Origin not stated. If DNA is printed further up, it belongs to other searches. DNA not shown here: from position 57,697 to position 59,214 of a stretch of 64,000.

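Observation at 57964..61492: Two radical-SAM-like proteins with non-canonical CX8CX2C cluster spacing flanking the PLP enzyme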

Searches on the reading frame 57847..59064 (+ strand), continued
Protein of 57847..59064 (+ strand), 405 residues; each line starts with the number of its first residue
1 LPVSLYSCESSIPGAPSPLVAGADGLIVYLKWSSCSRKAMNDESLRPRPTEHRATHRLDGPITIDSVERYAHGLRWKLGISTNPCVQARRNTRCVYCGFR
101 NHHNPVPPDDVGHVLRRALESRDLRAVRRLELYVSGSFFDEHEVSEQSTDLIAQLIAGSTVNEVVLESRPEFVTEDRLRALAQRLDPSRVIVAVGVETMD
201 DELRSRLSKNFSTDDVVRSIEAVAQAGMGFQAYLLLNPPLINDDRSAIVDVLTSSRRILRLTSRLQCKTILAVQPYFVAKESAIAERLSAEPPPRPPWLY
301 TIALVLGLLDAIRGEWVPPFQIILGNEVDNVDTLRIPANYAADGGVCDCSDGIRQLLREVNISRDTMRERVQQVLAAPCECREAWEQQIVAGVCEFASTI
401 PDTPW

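Call 74: find_encoding_contigs(protein=P0109, flank=10000, max_places=1)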
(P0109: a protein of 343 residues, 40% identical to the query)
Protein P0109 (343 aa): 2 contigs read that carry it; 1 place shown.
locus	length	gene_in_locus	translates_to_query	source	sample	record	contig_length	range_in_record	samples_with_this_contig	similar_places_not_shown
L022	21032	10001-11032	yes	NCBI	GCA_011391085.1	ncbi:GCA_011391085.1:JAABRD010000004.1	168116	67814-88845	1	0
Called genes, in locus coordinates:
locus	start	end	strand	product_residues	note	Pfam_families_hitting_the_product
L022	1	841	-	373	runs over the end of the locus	PF00072:Response_reg, PF00512:HisKA, PF02518:HATPase_c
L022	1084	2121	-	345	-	PF01075:Glyco_transf_9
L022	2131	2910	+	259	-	PF01479:S4, PF00849:PseudoU_synth_2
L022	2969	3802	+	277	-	-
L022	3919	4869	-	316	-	PF23023:Anti-Pycsar_Apyc1, PF00753:Lactamase_B, PF19583:ODP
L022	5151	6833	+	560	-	PF00920:ILVD_EDD_N, PF04023:FeoA (faint), PF24877:ILV_EDD_C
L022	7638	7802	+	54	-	-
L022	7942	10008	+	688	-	PF00122:E1-E2_ATPase, PF12710:HAD (faint), PF00702:Hydrolase, PF13419:HAD_2 (weak)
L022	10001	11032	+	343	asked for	PF04055:Radical_SAM (faint)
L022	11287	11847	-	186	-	PF01510:Amidase_2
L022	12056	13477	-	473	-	PF00749:tRNA-synt_1c, PF19269:Anticodon_2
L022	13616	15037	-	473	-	PF13432:TPR_16, PF00515:TPR_1, PF13424:TPR_12, PF13371:TPR_9, PF14559:TPR_19, PF00515:TPR_1, PF13371:TPR_9, PF13414:TPR_11, +18 more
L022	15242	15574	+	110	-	PF03683:UPF0175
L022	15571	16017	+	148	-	PF11848:DUF3368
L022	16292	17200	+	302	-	-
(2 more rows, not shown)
